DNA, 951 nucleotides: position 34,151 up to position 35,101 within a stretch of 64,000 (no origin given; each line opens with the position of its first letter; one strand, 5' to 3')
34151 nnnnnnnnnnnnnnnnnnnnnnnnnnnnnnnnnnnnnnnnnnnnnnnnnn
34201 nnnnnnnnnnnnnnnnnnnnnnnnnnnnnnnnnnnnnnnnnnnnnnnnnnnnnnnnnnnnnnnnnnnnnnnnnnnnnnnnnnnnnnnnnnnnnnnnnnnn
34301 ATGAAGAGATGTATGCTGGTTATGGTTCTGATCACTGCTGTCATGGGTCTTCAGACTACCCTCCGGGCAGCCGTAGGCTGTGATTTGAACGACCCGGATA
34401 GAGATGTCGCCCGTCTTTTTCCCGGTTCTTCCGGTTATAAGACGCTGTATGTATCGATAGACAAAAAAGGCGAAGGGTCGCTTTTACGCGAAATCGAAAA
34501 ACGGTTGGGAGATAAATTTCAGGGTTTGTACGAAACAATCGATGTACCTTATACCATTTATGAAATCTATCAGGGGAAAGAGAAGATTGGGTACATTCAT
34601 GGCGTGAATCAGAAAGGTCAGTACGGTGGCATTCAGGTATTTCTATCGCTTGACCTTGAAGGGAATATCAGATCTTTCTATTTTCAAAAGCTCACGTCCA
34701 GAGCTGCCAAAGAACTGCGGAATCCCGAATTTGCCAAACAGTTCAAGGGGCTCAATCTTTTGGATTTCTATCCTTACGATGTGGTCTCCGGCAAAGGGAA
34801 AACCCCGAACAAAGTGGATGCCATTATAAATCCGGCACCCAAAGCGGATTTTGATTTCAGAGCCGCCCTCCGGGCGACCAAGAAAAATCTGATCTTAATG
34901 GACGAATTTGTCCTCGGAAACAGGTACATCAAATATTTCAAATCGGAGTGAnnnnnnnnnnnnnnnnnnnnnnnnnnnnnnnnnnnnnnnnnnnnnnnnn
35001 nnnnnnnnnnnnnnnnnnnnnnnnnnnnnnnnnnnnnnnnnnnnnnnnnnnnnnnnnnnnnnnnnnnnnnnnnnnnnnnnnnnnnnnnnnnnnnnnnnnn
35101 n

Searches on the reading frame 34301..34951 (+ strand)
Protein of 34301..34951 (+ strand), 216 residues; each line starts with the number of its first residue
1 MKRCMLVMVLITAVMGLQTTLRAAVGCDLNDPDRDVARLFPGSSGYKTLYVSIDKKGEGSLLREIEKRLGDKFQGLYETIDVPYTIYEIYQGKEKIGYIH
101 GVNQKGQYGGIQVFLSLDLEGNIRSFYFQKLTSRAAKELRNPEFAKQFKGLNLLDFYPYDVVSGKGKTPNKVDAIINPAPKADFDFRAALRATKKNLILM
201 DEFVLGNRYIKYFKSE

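Call 33: find_encoding_contigs(protein=window:34301-34951:+, flank=10000, max_places=3)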
Protein window:34301-34951:+ (216 aa): 1 contig read that carries it; 1 place shown.
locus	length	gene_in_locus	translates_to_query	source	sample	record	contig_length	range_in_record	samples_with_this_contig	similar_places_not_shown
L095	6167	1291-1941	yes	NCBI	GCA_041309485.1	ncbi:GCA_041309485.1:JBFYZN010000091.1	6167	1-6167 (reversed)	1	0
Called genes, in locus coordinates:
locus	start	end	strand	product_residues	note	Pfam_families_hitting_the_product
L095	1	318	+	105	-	?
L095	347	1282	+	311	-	-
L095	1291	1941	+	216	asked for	-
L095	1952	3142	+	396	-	PF12704:MacB_PCD, PF02687:FtsX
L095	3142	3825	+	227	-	PF02463:SMC_N (faint), PF00005:ABC_tran, PF13304:AAA_21 (faint)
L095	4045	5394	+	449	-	PF01235:Na_Ala_symp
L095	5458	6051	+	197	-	PF04542:Sigma70_r2, PF08281:Sigma70_r4_2, PF04545:Sigma70_r4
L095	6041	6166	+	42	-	?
